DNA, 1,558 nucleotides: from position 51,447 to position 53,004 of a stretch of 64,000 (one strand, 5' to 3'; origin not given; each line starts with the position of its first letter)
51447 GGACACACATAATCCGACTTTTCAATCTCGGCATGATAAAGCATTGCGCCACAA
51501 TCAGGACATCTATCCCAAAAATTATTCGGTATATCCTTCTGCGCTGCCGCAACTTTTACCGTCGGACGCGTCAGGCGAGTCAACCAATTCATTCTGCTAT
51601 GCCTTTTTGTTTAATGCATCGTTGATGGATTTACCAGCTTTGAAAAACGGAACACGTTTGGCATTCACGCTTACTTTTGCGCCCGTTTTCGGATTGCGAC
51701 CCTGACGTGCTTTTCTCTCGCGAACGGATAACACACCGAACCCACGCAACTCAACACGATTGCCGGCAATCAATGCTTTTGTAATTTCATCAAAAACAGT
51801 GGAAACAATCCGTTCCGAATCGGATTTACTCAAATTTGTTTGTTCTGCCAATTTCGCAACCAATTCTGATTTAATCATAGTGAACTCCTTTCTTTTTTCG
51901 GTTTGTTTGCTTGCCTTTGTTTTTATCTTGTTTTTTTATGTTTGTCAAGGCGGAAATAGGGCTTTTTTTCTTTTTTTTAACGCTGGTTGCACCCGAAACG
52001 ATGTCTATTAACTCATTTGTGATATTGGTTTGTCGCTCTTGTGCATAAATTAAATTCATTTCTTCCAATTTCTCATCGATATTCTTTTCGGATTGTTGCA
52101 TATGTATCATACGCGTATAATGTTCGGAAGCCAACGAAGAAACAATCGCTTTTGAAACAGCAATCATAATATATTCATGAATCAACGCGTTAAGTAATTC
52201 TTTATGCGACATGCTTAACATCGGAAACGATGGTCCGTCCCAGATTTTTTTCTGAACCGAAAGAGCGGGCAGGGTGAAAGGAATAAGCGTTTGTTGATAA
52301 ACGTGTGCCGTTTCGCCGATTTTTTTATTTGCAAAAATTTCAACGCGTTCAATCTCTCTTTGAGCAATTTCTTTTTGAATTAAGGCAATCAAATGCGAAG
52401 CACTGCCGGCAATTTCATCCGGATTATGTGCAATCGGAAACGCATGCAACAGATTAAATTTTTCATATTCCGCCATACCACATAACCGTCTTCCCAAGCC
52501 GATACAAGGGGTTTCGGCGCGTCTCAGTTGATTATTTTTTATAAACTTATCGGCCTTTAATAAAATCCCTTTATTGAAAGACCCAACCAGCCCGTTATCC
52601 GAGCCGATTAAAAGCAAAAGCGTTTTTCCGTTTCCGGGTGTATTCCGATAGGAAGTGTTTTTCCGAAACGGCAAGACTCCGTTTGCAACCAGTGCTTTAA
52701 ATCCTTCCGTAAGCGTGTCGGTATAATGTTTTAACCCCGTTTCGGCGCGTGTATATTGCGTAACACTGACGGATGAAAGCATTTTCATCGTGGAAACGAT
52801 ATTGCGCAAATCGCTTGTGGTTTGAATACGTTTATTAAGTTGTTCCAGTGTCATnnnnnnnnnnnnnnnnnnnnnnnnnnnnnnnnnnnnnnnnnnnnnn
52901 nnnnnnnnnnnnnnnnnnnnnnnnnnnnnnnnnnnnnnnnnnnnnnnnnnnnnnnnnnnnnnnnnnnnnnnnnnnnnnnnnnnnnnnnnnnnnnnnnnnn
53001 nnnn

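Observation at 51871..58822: Complete N-type ATPase operon (atpD-C-Q-R-B-E-F-A-G, no delta) with its own promoter, sitting immediately downstream of lon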

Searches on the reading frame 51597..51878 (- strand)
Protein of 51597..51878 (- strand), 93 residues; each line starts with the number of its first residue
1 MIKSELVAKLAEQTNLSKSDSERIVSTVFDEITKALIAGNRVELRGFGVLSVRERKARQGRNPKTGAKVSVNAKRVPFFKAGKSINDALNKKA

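Call 3: search_protein_families(library=pfam, proteins=[window:51597-51878:-], max_evalue=0.01)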
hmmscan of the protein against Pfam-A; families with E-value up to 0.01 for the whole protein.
window:51597-51878:- (93 aa): 4 families
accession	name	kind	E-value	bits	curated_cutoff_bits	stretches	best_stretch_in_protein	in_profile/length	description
PF00216.26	Bac_DNA_binding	-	7.8e-33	113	22.4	1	1-90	1-90/90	Bacterial DNA-binding protein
PF18291.6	HU-HIG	-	1.3e-06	28.9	26.2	1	4-91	35-120/125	HU domain fused to wHTH, Ig, or Glycine-rich motif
PF18289.6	HU-CCDC81_euk_2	-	0.00019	21.8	26.1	1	8-58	8-60/75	CCDC81 eukaryotic HU domain 2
PF18175.6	HU-CCDC81_bac_2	-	0.0011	19.2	35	1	6-55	3-52/70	CCDC81-like prokaryotic HU domain 2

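Call 4: search_protein_families(library=ncbifam, proteins=[window:51597-51878:-], max_evalue=0.01)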
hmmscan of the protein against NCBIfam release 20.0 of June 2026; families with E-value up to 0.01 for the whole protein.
window:51597-51878:- (93 aa): 7 families
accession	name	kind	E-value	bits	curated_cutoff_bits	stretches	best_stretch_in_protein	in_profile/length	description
NF001222.0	PRK00199.1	equivalog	8.3e-34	115.7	115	1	1-92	1-93/95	integration host factor subunit beta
TIGR00988.1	hip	equivalog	1.6e-32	111.7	119.95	1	1-91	1-92/94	integration host factor subunit beta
NF001401.0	PRK00285.1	equivalog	1e-25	89.8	111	1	2-92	7-97/103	integration host factor subunit alpha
NF007945.0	PRK10664.1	equivalog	9.9e-24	83.7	157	1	1-90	1-90/90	nucleoid-associated protein HU-beta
TIGR00987.1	himA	equivalog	5.4e-21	74.8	120.25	1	2-91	3-92/96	integration host factor subunit alpha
NF008023.0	PRK10753.1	equivalog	1.2e-17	64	162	1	1-89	1-89/90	nucleoid-associated protein HU-alpha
TIGR01201.1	HU_rel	subfamily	0.00041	20.3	68.6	1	4-80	34-111/170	HU family DNA-binding protein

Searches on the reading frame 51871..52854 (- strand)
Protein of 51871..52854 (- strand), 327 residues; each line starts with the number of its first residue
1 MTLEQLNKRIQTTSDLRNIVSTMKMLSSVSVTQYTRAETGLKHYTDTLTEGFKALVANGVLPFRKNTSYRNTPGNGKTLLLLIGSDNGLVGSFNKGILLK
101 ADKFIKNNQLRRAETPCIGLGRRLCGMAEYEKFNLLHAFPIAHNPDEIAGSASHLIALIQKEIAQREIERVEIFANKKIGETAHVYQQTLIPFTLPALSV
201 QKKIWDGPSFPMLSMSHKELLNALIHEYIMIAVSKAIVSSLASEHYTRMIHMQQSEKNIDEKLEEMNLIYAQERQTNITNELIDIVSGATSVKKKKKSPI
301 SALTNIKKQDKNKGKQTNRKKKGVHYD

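Call 3: search_protein_families(library=pfam, proteins=[window:51871-52854:-], max_evalue=0.01)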
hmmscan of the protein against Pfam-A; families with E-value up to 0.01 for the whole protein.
window:51871-52854:- (327 aa): 1 family
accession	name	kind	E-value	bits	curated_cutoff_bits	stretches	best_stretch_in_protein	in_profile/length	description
PF00231.24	ATP-synt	-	2e-49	169.3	39.9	1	2-291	1-284/285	ATP synthase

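Call 4: search_protein_families(library=ncbifam, proteins=[window:51871-52854:-], max_evalue=0.01)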
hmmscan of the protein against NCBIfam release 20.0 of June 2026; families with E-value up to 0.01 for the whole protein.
window:51871-52854:- (327 aa): 13 families
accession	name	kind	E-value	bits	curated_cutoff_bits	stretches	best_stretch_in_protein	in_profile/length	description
TIGR03323.1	alt_F1F0_F1_gam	exception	4.9e-53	180.3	282.35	1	6-290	1-283/285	alternate F1F0 ATPase, F1 subunit gamma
TIGR01146.1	ATPsyn_F1gamma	equivalog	8.5e-33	114.3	194.45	1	2-291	3-285/286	ATP synthase F1 subunit gamma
NF010708.0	PRK14110.1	equivalog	7.3e-28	97.8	445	1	6-292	9-290/291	F0F1 ATP synthase subunit gamma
NF009959.0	PRK13426.1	equivalog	1.7e-27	96.8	394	1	3-290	4-289/291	F0F1 ATP synthase subunit gamma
NF010709.0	PRK14111.1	equivalog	4.1e-26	92.1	425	1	6-293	7-289/290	F0F1 ATP synthase subunit gamma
NF004145.0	PRK05621.1-2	equivalog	1.8e-25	90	317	1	2-295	3-305/306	F0F1 ATP synthase subunit gamma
NF004144.0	PRK05621.1-1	equivalog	2.9e-25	89.3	372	1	5-292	6-287/287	F0F1 ATP synthase subunit gamma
NF004146.0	PRK05621.1-4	equivalog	2.1e-23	83.2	342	1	2-291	3-295/296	F0F1 ATP synthase subunit gamma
NF004147.0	PRK05621.2-1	equivalog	2.9e-23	83.1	382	1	2-291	4-291/293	F0F1 ATP synthase subunit gamma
NF009957.0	PRK13424.1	equivalog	1.3e-21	77.1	436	1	3-293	4-290/291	F0F1 ATP synthase subunit gamma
NF009960.0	PRK13427.1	equivalog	1.3e-20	74.1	432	1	5-292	6-288/289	F0F1 ATP synthase subunit gamma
NF009958.0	PRK13425.1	equivalog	8.1e-20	71.4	501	1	2-293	3-291/292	F0F1 ATP synthase subunit gamma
NF009956.0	PRK13422.1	equivalog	7.3e-12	45.2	582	1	81-292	79-298/298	F0F1 ATP synthase subunit gamma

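Call 23: find_homologous_proteins(query=window:51871-52854:-, max_evalue=1e-10)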
Query window:51871-52854:- (327 aa): 282 proteins with E <= 1e-10 among 3806 candidates; the best 120 are listed.
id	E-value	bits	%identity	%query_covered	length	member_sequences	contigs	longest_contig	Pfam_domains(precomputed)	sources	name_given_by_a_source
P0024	5.6e-210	714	100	100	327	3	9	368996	PF00231.25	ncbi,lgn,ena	-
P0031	2.2e-183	626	88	100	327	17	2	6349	PF00231.25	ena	-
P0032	5.4e-126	438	66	100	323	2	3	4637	PF00231.25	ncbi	-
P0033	2.5e-125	436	66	100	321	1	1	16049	PF00231.25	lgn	-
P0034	2.0e-124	433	67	93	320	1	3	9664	PF00231.25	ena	-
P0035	2.0e-101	357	60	91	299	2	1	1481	PF00231.25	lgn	-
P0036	8.3e-86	306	54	91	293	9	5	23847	PF00231.25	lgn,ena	-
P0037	5.0e-84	300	55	91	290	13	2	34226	PF00231.25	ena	-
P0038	7.5e-84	300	54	91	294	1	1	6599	PF00231.25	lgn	-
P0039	8.4e-77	276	49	91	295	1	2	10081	PF00231.25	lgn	-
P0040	3.9e-72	261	45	91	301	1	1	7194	PF00231.25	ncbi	-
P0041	4.1e-70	254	46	91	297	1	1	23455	PF00231.25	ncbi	-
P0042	5.2e-69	251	47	91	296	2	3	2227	PF00231.25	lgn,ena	-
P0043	6.0e-68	247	45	91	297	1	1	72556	PF00231.25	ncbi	-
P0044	1.1e-67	247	45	91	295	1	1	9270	PF00231.25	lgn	-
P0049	3.1e-65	238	46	91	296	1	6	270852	PF00231.25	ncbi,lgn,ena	-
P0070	2.8e-62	229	44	90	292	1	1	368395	PF00231.25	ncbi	-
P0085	3.0e-61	225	43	92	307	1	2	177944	PF00231.25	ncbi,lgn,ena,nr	ncbi:MAG: F0F1 ATP synthase subunit gamma [Alphaproteobacteria bacterium]|nr:F0F1 ATP synthase subun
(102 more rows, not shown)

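Call 24: find_encoding_contigs(protein=P0033, flank=10000, max_places=2)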
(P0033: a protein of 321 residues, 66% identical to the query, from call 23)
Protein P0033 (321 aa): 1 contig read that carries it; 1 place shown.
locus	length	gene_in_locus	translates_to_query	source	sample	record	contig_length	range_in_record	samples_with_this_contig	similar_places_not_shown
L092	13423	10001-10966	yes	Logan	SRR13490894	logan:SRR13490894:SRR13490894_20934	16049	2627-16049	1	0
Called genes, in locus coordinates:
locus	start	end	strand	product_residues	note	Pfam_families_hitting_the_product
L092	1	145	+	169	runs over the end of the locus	PF12796:Ank_2, PF00023:Ank (faint), PF12796:Ank_2, PF13606:Ank_3 (faint), PF13637:Ank_4, PF13857:Ank_5 (weak)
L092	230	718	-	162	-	PF13560:HTH_31 (weak), PF01381:HTH_3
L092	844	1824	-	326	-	PF05958:tRNA_U5-meth_tr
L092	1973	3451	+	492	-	PF01336:tRNA_anti-codon, PF00152:tRNA-synt_2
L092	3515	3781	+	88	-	PF14110:DUF4282 (weak)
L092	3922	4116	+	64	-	-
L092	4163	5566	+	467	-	PF02874:ATP-synt_ab_N, PF00006:ATP-synt_ab, PF22919:ATP-synt_VA_C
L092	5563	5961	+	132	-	PF02823:ATP-synt_DE_N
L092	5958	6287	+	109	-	PF09527:ATPase_gene1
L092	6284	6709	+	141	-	PF12966:AtpR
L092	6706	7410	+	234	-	PF00119:ATP-synt_A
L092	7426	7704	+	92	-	PF00137:ATP-synt_C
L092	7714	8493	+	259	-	PF00430:ATP-synt_B, PF00213:OSCP (faint)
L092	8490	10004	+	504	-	PF02874:ATP-synt_ab_N (weak), PF00006:ATP-synt_ab, PF00306:ATP-synt_ab_C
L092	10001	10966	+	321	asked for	PF00231:ATP-synt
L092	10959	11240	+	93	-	PF00216:Bac_DNA_binding, PF18291:HU-HIG (weak)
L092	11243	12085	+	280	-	PF17848:Zn_ribbon_ACC, PF01039:Carboxyl_trans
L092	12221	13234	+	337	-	PF00389:2-Hacid_dh, PF02826:2-Hacid_dh_C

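Call 25: find_encoding_contigs(protein=P0037, flank=10000, max_places=2)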
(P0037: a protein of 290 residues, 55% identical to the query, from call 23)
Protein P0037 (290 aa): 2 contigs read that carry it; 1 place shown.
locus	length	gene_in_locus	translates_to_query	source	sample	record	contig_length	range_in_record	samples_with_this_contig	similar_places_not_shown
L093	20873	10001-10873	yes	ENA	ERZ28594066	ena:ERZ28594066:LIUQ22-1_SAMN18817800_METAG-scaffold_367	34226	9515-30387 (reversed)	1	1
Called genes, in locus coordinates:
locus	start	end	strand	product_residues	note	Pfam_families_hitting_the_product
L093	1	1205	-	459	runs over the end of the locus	-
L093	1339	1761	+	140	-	PF21157:DksA_N, PF01258:zf-dskA_traR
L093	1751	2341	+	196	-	PF02545:Maf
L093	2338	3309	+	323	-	PF10150:RNase_E_G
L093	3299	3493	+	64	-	PF03884:YacG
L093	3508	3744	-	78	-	-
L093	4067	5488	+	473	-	PF02874:ATP-synt_ab_N, PF00006:ATP-synt_ab, PF22919:ATP-synt_VA_C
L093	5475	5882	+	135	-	PF02823:ATP-synt_DE_N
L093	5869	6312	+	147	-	PF09527:ATPase_gene1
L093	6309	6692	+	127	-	PF12966:AtpR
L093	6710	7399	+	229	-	PF00119:ATP-synt_A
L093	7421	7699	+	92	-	PF00137:ATP-synt_C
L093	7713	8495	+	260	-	PF00430:ATP-synt_B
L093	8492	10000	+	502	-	PF00006:ATP-synt_ab, PF00306:ATP-synt_ab_C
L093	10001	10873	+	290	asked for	PF00231:ATP-synt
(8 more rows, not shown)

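Call 26: find_encoding_contigs(protein=P0049, flank=10000, max_places=2)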
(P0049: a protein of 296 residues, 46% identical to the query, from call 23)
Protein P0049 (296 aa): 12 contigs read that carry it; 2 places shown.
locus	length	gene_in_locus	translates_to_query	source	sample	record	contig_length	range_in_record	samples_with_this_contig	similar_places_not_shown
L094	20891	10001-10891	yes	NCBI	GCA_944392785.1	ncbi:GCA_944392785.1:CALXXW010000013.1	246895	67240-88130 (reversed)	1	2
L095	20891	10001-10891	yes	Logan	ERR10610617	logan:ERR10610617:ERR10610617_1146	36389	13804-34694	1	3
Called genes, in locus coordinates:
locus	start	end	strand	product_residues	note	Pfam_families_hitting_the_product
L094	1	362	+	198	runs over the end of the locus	PF00881:Nitroreductase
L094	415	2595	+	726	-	PF08448:PAS_4 (faint), PF13188:PAS_8 (faint), PF13426:PAS_9 (faint), PF00989:PAS, PF00512:HisKA, PF02518:HATPase_c, PF00072:Response_reg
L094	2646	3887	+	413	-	PF00579:tRNA-synt_1b, PF22421:SYY_C-terminal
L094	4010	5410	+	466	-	PF02874:ATP-synt_ab_N, PF00006:ATP-synt_ab, PF22919:ATP-synt_VA_C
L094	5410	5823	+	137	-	PF02823:ATP-synt_DE_N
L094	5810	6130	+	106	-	PF09527:ATPase_gene1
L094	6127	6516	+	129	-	PF12966:AtpR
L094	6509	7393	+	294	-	PF00119:ATP-synt_A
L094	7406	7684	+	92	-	PF00137:ATP-synt_C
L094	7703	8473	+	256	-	PF00430:ATP-synt_B, PF00213:OSCP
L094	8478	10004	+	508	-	PF02874:ATP-synt_ab_N (weak), PF00006:ATP-synt_ab, PF00306:ATP-synt_ab_C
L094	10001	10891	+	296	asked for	PF00231:ATP-synt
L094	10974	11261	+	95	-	PF00216:Bac_DNA_binding, PF18291:HU-HIG, PF18175:HU-CCDC81_bac_2 (faint)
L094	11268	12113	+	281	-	PF01039:Carboxyl_trans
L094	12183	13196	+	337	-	PF00389:2-Hacid_dh, PF02826:2-Hacid_dh_C, PF03446:NAD_binding_2 (weak)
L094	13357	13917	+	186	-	PF01381:HTH_3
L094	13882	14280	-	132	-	PF01883:FeS_assembly_P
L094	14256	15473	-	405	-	PF00266:Aminotran_5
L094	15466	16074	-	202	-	PF01458:SUFBD_core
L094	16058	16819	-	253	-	PF02463:SMC_N (faint), PF00005:ABC_tran, PF13304:AAA_21 (faint)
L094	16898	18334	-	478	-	PF19295:SufBD_N, PF01458:SUFBD_core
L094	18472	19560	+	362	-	PF00989:PAS (weak), PF13426:PAS_9, PF08447:PAS_3, PF00990:GGDEF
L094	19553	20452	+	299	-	PF01263:Aldose_epim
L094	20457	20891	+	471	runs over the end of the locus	PF00224:PK, PF02887:PK_C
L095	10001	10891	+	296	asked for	PF00231:ATP-synt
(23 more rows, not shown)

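Call 55: find_encoding_contigs(protein=P0036, flank=9000, max_places=1)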
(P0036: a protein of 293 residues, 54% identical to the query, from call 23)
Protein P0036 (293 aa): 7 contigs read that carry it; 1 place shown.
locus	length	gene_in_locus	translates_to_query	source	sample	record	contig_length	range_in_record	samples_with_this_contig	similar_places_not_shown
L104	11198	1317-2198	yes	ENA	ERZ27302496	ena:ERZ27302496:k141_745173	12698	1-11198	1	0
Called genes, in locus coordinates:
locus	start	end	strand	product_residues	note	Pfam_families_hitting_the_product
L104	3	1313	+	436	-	?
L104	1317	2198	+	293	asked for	PF00231:ATP-synt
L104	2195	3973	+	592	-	PF12796:Ank_2, PF13857:Ank_5 (weak), PF00023:Ank (weak), PF13637:Ank_4 (weak), PF12796:Ank_2, PF13637:Ank_4 (weak), PF12796:Ank_2, PF12796:Ank_2, +5 more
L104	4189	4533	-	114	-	PF11742:DUF3302 (weak), PF09851:SHOCT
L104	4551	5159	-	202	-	PF09851:SHOCT, PF05656:DUF805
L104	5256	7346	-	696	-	PF06480:FtsH_ext, PF07728:AAA_5 (faint), PF06068:TIP49 (faint), PF00004:AAA, PF17862:AAA_lid_3, PF01434:Peptidase_M41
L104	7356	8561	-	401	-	PF01171:ATP_bind_3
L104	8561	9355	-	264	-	PF07719:TPR_2 (faint), PF13174:TPR_6 (faint), PF13525:YfiO (weak)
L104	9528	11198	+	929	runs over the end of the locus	PF00005:ABC_tran (faint), PF02463:SMC_N (faint), PF13191:AAA_16 (faint), PF13555:AAA_29 (faint), PF20703:nSTAND1 (faint), PF17760:UvrA_inter, PF17755:UvrA_DNA-bind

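Call 56: find_encoding_contigs(protein=P0070, flank=9000, max_places=1)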
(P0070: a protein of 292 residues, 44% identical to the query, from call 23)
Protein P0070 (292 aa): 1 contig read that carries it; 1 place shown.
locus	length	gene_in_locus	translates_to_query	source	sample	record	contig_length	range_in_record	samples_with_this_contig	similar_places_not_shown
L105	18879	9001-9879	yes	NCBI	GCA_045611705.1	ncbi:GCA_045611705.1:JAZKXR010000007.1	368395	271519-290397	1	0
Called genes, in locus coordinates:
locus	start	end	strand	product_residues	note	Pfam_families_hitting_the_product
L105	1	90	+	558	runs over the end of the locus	PF00005:ABC_tran, PF02463:SMC_N (faint), PF13476:AAA_23 (faint), PF13555:AAA_29 (faint), PF13304:AAA_21 (faint), PF12848:ABC_tran_Xtn, PF00005:ABC_tran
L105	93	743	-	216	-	-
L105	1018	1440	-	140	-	-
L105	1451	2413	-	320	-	PF13505:OMP_b-brl, PF01617:Surface_Ag_2, PF02462:Opacity (weak)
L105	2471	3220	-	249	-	PF01513:NAD_kinase (weak), PF20143:NAD_kinase_C (weak)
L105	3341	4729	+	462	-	PF02874:ATP-synt_ab_N, PF00006:ATP-synt_ab, PF22919:ATP-synt_VA_C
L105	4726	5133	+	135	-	PF02823:ATP-synt_DE_N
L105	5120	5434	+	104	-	PF09527:ATPase_gene1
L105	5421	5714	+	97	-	PF12966:AtpR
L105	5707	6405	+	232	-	PF00119:ATP-synt_A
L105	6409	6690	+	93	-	PF00137:ATP-synt_C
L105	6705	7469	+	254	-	PF00430:ATP-synt_B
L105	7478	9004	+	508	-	PF00006:ATP-synt_ab, PF00306:ATP-synt_ab_C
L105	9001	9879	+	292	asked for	PF00231:ATP-synt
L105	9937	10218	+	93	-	PF00216:Bac_DNA_binding, PF18291:HU-HIG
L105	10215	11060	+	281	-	PF17848:Zn_ribbon_ACC (weak), PF01039:Carboxyl_trans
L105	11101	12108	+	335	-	PF00389:2-Hacid_dh, PF02826:2-Hacid_dh_C, PF03446:NAD_binding_2 (weak)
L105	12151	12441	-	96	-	-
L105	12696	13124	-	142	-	PF09923:DUF2155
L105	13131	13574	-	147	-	PF02470:MlaD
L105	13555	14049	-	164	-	PF02470:MlaD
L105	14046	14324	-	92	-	PF00381:PTS-HPr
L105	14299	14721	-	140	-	PF03610:EIIA-man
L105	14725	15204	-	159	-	PF07475:Hpr_kinase_C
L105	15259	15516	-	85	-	-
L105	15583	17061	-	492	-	PF01336:tRNA_anti-codon, PF00152:tRNA-synt_2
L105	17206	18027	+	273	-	PF10502:Peptidase_S26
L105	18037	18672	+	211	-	PF14622:Ribonucleas_3_3, PF00636:Ribonuclease_3, PF00035:dsrm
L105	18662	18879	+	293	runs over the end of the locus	PF01926:MMR_HSR1, PF02421:FeoB_N, PF03193:RsgA_GTPase (weak), PF04548:AIG1, PF10662:PduV-EutP, PF00009:GTP_EFTU, PF02492:cobW (weak), PF07650:KH_2, +1 more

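Call 57: find_encoding_contigs(protein=P0085, flank=9000, max_places=1)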
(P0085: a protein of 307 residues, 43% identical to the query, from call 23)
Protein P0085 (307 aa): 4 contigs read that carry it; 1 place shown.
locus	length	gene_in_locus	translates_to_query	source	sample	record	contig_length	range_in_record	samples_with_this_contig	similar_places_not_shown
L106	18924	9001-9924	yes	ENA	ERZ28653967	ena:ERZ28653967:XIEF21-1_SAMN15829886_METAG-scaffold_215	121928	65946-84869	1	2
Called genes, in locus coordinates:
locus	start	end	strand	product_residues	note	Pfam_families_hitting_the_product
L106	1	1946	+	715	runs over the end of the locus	PF00989:PAS (weak), PF13426:PAS_9 (faint), PF00512:HisKA, PF02518:HATPase_c, PF00072:Response_reg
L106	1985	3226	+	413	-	PF00579:tRNA-synt_1b, PF22421:SYY_C-terminal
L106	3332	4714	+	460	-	PF02874:ATP-synt_ab_N, PF00006:ATP-synt_ab, PF22919:ATP-synt_VA_C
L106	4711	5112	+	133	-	PF02823:ATP-synt_DE_N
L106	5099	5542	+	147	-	-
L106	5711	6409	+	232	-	PF00119:ATP-synt_A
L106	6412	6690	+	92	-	PF00137:ATP-synt_C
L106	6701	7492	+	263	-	PF00430:ATP-synt_B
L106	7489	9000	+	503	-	PF02874:ATP-synt_ab_N, PF00006:ATP-synt_ab, PF00306:ATP-synt_ab_C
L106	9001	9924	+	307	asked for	PF00231:ATP-synt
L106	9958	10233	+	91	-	PF00216:Bac_DNA_binding, PF18291:HU-HIG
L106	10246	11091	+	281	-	PF17848:Zn_ribbon_ACC, PF01039:Carboxyl_trans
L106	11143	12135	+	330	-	PF00389:2-Hacid_dh, PF02826:2-Hacid_dh_C, PF03446:NAD_binding_2 (weak)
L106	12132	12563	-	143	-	PF09923:DUF2155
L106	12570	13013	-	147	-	PF02470:MlaD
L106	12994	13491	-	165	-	PF02470:MlaD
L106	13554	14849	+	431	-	PF01435:Peptidase_M48, PF13428:TPR_14 (faint), PF14559:TPR_19 (faint), PF23914:TPR_CcmH_CycH (weak), PF13414:TPR_11 (weak)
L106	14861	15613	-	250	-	PF00753:Lactamase_B, PF23023:Anti-Pycsar_Apyc1, PF13483:Lactamase_B_3 (weak), PF12706:Lactamase_B_2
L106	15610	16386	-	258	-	PF01026:TatD_DNase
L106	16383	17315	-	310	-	PF13177:DNA_pol3_delta2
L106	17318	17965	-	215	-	PF13521:AAA_28, PF02223:Thymidylate_kin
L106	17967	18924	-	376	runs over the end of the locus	PF02113:Peptidase_S13 (weak), PF00768:Peptidase_S11, PF13354:Beta-lactamase2, PF07943:PBP5_C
